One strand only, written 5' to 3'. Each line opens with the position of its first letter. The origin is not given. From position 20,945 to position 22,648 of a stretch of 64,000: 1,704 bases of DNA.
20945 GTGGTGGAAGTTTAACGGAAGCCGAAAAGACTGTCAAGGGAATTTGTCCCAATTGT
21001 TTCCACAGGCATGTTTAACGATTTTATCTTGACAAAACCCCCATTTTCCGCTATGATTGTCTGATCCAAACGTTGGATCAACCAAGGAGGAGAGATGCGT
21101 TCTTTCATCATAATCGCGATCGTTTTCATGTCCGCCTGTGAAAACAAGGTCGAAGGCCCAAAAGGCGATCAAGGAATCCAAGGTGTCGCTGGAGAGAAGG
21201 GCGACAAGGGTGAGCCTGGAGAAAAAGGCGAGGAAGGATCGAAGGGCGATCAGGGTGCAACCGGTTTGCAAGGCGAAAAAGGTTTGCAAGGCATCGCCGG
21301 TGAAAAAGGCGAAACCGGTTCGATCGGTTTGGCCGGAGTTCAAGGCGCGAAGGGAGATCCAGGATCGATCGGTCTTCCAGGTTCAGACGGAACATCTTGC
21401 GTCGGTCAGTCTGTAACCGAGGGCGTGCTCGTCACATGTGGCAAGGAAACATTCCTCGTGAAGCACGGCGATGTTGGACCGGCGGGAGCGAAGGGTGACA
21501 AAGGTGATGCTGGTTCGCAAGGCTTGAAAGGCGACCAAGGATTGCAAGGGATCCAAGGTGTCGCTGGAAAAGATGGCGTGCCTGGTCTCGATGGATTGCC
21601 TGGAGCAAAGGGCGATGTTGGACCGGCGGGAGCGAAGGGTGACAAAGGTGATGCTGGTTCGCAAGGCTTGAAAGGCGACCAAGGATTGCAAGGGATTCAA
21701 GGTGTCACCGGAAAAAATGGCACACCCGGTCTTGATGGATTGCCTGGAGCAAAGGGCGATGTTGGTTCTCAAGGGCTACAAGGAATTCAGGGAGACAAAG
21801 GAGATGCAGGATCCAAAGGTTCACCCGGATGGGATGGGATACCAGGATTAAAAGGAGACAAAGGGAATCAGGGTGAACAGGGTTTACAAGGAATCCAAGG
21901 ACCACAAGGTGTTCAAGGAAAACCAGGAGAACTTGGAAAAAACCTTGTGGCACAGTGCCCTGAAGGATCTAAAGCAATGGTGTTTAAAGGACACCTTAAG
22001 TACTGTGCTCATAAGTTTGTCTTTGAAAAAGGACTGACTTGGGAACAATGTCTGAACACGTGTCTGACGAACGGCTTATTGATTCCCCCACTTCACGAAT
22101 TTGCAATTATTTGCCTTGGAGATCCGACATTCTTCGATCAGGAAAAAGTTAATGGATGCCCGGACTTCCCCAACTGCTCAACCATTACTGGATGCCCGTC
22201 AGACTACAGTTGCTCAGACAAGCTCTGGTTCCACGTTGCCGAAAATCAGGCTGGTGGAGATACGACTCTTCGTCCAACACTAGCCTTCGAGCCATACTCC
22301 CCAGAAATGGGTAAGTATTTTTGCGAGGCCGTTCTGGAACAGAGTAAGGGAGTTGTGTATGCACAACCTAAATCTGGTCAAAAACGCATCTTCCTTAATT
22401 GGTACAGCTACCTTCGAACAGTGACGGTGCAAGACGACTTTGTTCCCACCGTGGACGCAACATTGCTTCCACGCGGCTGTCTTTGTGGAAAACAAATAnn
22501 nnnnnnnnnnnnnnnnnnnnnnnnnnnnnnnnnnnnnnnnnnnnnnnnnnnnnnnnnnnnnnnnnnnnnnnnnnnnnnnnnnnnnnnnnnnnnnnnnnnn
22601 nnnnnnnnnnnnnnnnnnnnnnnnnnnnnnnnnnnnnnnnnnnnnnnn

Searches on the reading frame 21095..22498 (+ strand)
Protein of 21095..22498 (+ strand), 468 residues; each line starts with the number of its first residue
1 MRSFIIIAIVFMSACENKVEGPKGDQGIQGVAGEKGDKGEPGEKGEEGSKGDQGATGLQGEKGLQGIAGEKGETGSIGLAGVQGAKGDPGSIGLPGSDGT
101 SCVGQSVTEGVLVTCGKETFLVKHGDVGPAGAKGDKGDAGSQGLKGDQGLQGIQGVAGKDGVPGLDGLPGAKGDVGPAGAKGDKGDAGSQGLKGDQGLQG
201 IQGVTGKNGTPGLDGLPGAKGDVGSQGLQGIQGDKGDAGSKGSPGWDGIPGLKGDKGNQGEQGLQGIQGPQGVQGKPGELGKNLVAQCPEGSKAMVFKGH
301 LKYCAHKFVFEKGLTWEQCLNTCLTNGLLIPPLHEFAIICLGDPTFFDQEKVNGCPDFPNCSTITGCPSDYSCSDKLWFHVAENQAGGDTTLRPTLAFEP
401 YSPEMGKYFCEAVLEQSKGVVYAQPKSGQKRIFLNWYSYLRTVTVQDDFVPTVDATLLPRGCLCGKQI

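Call 60: search_protein_families(library=pfam, proteins=[window:21095-22498:+], max_evalue=0.001)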
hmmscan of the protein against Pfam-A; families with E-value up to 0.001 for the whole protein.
window:21095-22498:+ (468 aa): 1 family
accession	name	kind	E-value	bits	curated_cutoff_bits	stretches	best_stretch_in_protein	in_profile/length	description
PF01391.23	Collagen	-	8e-41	138.1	27.2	5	21-75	1-55/60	Collagen triple helix repeat (20 copies)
